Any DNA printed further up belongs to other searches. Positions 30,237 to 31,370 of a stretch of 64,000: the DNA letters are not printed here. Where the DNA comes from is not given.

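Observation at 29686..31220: BKACE-family (beta-keto acid cleavage) enzyme paired with a NeuD/PglD-like acetyltransferase inside a glycan locus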

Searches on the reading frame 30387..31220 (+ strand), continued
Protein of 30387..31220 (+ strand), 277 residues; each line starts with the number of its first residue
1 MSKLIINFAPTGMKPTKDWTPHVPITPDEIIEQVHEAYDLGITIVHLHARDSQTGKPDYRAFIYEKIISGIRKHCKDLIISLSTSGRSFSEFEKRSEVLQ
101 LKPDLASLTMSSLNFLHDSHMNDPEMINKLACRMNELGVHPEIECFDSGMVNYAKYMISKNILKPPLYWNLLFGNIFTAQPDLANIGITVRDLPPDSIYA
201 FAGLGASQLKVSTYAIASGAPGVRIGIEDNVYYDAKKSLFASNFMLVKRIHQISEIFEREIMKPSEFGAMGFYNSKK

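Call 23: find_related_loci(query=window:30387-31220:+, collection=genome_contigs, flank=10000)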
Query window:30387-31220:+ (277 aa) in genome_contigs; peptide patterns used: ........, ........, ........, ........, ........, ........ (x = any residue, [..] = any of these).
138 stretches matched a pattern; 27 encode a relative of the query (tblastn E <= 1e-3); 27 distinct loci.
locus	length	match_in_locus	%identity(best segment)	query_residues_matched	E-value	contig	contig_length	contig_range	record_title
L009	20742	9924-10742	58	3-277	4e-106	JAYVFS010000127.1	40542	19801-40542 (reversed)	MAG: Saprospiraceae bacterium isolate GL44_UP_metabat_155 GL44_UP_metabat_155_126, whole genome shotgun sequence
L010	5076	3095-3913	57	3-277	1e-105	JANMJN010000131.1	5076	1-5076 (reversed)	MAG: Saprospiraceae bacterium isolate OTE_64_metabat_393 OTE_64_k141_4549324, whole genome shotgun sequence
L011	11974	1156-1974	56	3-277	9e-105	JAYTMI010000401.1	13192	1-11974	MAG: Saprospiraceae bacterium isolate GFS_3556 GFS_3556_400, whole genome shotgun sequence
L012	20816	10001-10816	55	4-277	2e-104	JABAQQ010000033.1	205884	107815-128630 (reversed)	MAG: Saprospiraceae bacterium isolate Bin_29 c_000000000307, whole genome shotgun sequence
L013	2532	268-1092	55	1-277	2e-108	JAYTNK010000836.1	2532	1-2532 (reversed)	MAG: Cytophagales bacterium isolate GFS_3895 GFS_3895_835, whole genome shotgun sequence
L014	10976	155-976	55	2-277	3e-103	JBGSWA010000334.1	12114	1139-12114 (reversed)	MAG: Gillisia sp. isolate JTS-AC47 k141_2714435, whole genome shotgun sequence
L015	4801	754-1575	54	2-277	9e-103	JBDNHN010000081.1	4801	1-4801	MAG: Gillisia sp. isolate concoct.27.WLB k141_137461, whole genome shotgun sequence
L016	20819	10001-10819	55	4-277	3e-100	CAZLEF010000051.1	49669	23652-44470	MAG TPA_asm: uncultured Lewinella sp. isolate SRP329715_co2_34 genome assembly, contig: NODE_1428_length_49669_cov_9.449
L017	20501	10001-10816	53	3-276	2e-98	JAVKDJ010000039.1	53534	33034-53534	MAG: Cyclobacteriaceae bacterium isolate F3-SA18-10 k141_16385, whole genome shotgun sequence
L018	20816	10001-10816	53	4-277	2e-96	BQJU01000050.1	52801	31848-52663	MAG: Saprospiraceae bacterium DHS20C18 DNA, sequence050, whole genome shotgun sequence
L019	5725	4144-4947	55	3-267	5e-96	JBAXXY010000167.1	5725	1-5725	MAG: Lentisphaerota bacterium isolate ELA751 MAG751_167, whole genome shotgun sequence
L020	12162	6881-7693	54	5-277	1e-95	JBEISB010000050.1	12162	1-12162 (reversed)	MAG: Chitinophagaceae bacterium isolate Sample-107-S80-bin-191 Sample_107_S80-bin_191-k141_1216447, whole genome shotgun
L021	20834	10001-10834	53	3-276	4e-95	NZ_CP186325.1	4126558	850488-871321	Flagellimonas sp. S174 chromosome, complete genome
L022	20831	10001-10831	53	4-277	2e-93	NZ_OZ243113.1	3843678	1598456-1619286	MAG: Flagellimonas sp. isolate 43e2af74-dc43-4f6c-8eec-41ebd8293f0e chromosome 1, complete sequence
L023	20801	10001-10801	52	4-267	2e-91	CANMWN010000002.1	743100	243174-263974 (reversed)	uncultured Flavobacteriaceae bacterium isolate N1Y106-Z.fasta genome assembly, contig: NODE_2, whole genome shotgun sequ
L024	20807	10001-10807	51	2-267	6e-90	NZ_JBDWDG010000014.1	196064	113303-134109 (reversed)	MAG: Algibacter sp. isolate LC.120.F.D4_374_45 LC_120_F_D4_374_45_000000000014, whole genome shotgun sequence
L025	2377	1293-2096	51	1-266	5e-92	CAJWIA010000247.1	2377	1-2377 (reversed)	MAG TPA_asm: uncultured Anaerolineales bacterium isolate ERR598946_bin.26_MetaBAT_v2.12.1_MAG genome assembly, contig: N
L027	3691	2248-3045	47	4-267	4e-82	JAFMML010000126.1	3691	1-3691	MAG: Planctomycetota bacterium isolate DEBay_Sum29DG08_11 NODE_16514_length_3691_cov_7.61414, whole genome shotgun seque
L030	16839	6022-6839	52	3-277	2e-55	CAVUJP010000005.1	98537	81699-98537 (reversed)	MAG: uncultured Flavobacteriaceae bacterium isolate MFD01721.bin.1.309 genome assembly, contig: contig_34589, whole geno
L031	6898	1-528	47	94-266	6e-50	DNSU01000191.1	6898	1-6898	MAG TPA_asm: Cyanobacteria bacterium UBA9579 contig_5902, whole genome shotgun sequence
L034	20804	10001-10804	56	3-267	1e-100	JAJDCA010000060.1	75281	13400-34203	MAG: Candidatus Omnitrophota bacterium isolate OFTM38 OFTM38_59, whole genome shotgun sequence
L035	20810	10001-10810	48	6-275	4e-87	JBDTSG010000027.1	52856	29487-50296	MAG: Flavobacteriales bacterium isolate cluster3_bin.265 NODE_1475_length_52856_cov_8.851518, whole genome shotgun seque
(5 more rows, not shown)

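Call 27: search_protein_families(library=pfam, proteins=[L012:7530-9041:+, L009:11503-13173:+, L009:6849-8405:+, L014:2781-3815:+, L014:4970-6181:+, L014:6374-8164:+, L012:11561-12250:+, L016:11685-12230:+, L017:11532-12491:+, L021:10842-11507:+], max_evalue=0.001)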
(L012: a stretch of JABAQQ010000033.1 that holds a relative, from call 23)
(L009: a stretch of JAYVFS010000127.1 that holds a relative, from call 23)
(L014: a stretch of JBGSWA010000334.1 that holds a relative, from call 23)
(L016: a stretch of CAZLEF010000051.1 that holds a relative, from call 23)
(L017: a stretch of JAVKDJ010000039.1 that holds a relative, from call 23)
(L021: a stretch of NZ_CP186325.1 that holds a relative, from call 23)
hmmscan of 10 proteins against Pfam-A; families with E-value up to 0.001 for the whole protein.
L012:7530-9041:+ (503 aa): 1 family
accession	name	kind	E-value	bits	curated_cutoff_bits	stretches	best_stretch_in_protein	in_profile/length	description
PF13231.12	PMT_2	-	3.7e-06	27.7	26.1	1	81-232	2-149/160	Dolichyl-phosphate-mannose-protein mannosyltransferase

L009:11503-13173:+ (556 aa): 1 family
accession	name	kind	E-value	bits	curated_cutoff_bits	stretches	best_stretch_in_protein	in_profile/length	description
PF13231.12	PMT_2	-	9.3e-10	39.4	26.1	1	82-218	2-136/160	Dolichyl-phosphate-mannose-protein mannosyltransferase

L009:6849-8405:+ (518 aa): 3 families
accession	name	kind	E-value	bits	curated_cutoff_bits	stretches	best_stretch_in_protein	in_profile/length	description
PF13517.12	FG-GAP_3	-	1.9e-33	115.3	26.9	3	309-371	1-60/61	FG-GAP-like repeat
PF01839.29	FG-GAP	-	6.8e-11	42.2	22.1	0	471-489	4-22/37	FG-GAP repeat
PF14779.12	BBS1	-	0.00015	21.8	27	0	166-205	184-230/254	Ciliary BBSome complex subunit 1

L014:2781-3815:+ (344 aa): 1 family
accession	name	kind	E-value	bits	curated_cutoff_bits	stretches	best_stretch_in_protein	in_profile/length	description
PF03706.18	LPG_synthase_TM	-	1.8e-26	93.7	33.4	1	16-314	6-289/302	Lysylphosphatidylglycerol synthase TM region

L014:4970-6181:+ (403 aa): 0 families

L014:6374-8164:+ (596 aa): 4 families
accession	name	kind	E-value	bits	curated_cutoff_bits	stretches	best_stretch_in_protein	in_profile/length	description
PF00005.33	ABC_tran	-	2e-30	106.6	25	1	373-524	1-137/137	ABC transporter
PF00664.28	ABC_membrane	-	1.4e-09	38.5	28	1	24-294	1-253/274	ABC transporter transmembrane region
PF02463.25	SMC_N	-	1.3e-07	31.7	40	1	399-568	96-213/220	RecF/RecN/SMC N terminal domain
PF03193.22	RsgA_GTPase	-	4.8e-05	23.7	30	1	330-410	55-133/174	RsgA GTPase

L012:11561-12250:+ (229 aa): 1 family
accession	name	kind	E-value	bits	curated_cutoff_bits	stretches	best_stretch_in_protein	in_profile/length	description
PF08889.16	WbqC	-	4.5e-81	272.3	21.3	1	7-222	1-216/218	WbqC-like protein family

L016:11685-12230:+ (181 aa): 4 families
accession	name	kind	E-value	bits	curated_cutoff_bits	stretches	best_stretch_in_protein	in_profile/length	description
PF00892.27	EamA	-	3.6e-08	34.2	28.2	1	68-179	34-133/135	EamA-like transporter family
PF10639.15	TMEM234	-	1e-05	26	30.1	1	81-177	9-110/113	Putative transmembrane family 234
PF06800.18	Sugar_transport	-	0.0002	21.3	26.3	1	105-177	200-275/280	Sugar transport protein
PF00893.25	Multi_Drug_Res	-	0.00031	21.6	23.7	1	119-172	39-93/93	Small Multidrug Resistance protein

L017:11532-12491:+ (319 aa): 3 families
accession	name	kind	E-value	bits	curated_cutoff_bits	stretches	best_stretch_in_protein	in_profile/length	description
PF00535.33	Glycos_transf_2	-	7e-20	72.1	23.3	1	25-190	1-161/168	Glycosyl transferase family 2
PF13641.12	Glyco_tranf_2_3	-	5.6e-09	36.8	27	1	24-138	3-116/230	Glycosyltransferase like family 2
PF10111.15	Glyco_tranf_2_2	-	1.3e-05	25.3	27.3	1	28-161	4-139/276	Glycosyltransferase like family 2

L021:10842-11507:+ (221 aa): 1 family
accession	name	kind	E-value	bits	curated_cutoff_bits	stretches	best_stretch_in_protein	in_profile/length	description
PF00583.31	Acetyltransf_1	-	2.6e-05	24.9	20.7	1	110-194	38-113/116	Acetyltransferase (GNAT) family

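Call 28: search_solved_structures(query=window:30387-31220:+, show_alignments=3)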
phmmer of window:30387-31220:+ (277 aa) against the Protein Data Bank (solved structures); distinct sequences matched with E-value up to 0.001: 15.
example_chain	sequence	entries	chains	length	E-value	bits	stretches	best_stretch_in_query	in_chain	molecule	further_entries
3no5_A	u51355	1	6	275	1e-39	139.9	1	4-262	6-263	Uncharacterized protein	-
3fa5_A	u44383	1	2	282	1.2e-38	136.5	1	5-261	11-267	protein of unknown function (DUF849)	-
3chv_A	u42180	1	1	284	2.3e-38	135.5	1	5-261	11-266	Prokaryotic domain of unknown function (DUF849) with a TIM barrel fold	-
2y7d_A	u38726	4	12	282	1.2e-36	129.9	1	4-266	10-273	3-KETO-5-AMINOHEXANOATE CLEAVAGE ENZYME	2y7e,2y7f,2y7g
3lot_A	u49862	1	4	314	1.7e-28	103.2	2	4-116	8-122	uncharacterized protein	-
3e49_A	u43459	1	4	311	1.6e-27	99.9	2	3-115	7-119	uncharacterized protein DUF849 with a TIM barrel fold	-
9zsc_A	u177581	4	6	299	1.5e-26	96.8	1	4-261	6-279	3-keto-5-aminohexanoate cleavage protein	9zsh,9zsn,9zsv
3e02_A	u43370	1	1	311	9.1e-26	94.2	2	2-115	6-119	uncharacterized protein DUF849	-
3c6c_A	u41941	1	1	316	4.1e-25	92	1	3-267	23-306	3-keto-5-aminohexanoate cleavage enzyme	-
8rio_A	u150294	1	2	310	1.7e-24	90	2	3-123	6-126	3-keto-5-aminohexanoate cleavage protein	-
8rip_A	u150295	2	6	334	2.3e-24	89.6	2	3-122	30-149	3-keto-5-aminohexanoate cleavage protein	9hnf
5zmy_A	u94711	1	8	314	4.4e-07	32.9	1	14-116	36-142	Cis-epoxysuccinate hydrolase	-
5zmu_A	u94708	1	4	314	5.9e-07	32.5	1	14-116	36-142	Cis-epoxysuccinate hydrolase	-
4nna_A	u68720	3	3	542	3.6e-06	29.9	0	17-164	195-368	OBCA, Oxalate Biosynthetic Component A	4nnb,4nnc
5iky_A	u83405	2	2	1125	0.00013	24.8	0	14-52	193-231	Oxalate biosynthetic component 1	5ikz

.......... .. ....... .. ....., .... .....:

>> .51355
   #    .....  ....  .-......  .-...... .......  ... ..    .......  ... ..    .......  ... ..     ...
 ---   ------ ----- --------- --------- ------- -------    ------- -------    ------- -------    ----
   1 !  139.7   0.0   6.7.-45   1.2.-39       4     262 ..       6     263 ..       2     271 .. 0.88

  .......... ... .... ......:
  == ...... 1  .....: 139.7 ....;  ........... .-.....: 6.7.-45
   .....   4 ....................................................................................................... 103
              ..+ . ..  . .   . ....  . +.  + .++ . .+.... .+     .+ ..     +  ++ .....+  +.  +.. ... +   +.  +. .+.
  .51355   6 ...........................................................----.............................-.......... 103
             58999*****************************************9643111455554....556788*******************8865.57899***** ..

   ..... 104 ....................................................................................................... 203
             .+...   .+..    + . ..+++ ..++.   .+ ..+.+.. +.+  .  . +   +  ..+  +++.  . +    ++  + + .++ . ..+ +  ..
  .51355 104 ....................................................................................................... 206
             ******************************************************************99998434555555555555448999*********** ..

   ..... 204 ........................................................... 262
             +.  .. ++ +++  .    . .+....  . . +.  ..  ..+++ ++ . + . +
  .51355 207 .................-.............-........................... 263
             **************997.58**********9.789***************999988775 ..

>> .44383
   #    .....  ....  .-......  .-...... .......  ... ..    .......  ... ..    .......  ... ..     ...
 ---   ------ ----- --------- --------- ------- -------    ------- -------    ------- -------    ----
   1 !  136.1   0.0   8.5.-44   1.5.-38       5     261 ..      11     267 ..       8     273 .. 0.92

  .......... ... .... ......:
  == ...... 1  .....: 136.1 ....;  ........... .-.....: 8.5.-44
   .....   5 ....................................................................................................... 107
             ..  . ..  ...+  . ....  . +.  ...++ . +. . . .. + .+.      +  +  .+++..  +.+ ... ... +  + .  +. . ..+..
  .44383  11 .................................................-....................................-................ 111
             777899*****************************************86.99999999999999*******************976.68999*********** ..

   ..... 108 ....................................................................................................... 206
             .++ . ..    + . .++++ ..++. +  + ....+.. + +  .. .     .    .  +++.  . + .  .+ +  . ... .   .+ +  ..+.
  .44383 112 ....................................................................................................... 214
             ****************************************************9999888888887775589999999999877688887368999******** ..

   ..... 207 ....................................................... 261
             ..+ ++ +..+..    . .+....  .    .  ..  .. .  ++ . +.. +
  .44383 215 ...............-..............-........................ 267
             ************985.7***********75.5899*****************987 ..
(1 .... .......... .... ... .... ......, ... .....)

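Call 36: search_solved_structures(query=window:30387-31220:+, show_alignments=5, max_evalue=1e-30)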
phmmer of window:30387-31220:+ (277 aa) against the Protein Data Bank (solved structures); distinct sequences matched with E-value up to 1e-30: 4.
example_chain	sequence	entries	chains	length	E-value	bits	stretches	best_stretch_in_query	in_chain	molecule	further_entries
3no5_A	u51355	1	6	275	1e-39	139.9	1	4-262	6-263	Uncharacterized protein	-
3fa5_A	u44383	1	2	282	1.2e-38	136.5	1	5-261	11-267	protein of unknown function (DUF849)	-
3chv_A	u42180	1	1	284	2.3e-38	135.5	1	5-261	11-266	Prokaryotic domain of unknown function (DUF849) with a TIM barrel fold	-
2y7d_A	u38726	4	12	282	1.2e-36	129.9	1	4-266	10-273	3-KETO-5-AMINOHEXANOATE CLEAVAGE ENZYME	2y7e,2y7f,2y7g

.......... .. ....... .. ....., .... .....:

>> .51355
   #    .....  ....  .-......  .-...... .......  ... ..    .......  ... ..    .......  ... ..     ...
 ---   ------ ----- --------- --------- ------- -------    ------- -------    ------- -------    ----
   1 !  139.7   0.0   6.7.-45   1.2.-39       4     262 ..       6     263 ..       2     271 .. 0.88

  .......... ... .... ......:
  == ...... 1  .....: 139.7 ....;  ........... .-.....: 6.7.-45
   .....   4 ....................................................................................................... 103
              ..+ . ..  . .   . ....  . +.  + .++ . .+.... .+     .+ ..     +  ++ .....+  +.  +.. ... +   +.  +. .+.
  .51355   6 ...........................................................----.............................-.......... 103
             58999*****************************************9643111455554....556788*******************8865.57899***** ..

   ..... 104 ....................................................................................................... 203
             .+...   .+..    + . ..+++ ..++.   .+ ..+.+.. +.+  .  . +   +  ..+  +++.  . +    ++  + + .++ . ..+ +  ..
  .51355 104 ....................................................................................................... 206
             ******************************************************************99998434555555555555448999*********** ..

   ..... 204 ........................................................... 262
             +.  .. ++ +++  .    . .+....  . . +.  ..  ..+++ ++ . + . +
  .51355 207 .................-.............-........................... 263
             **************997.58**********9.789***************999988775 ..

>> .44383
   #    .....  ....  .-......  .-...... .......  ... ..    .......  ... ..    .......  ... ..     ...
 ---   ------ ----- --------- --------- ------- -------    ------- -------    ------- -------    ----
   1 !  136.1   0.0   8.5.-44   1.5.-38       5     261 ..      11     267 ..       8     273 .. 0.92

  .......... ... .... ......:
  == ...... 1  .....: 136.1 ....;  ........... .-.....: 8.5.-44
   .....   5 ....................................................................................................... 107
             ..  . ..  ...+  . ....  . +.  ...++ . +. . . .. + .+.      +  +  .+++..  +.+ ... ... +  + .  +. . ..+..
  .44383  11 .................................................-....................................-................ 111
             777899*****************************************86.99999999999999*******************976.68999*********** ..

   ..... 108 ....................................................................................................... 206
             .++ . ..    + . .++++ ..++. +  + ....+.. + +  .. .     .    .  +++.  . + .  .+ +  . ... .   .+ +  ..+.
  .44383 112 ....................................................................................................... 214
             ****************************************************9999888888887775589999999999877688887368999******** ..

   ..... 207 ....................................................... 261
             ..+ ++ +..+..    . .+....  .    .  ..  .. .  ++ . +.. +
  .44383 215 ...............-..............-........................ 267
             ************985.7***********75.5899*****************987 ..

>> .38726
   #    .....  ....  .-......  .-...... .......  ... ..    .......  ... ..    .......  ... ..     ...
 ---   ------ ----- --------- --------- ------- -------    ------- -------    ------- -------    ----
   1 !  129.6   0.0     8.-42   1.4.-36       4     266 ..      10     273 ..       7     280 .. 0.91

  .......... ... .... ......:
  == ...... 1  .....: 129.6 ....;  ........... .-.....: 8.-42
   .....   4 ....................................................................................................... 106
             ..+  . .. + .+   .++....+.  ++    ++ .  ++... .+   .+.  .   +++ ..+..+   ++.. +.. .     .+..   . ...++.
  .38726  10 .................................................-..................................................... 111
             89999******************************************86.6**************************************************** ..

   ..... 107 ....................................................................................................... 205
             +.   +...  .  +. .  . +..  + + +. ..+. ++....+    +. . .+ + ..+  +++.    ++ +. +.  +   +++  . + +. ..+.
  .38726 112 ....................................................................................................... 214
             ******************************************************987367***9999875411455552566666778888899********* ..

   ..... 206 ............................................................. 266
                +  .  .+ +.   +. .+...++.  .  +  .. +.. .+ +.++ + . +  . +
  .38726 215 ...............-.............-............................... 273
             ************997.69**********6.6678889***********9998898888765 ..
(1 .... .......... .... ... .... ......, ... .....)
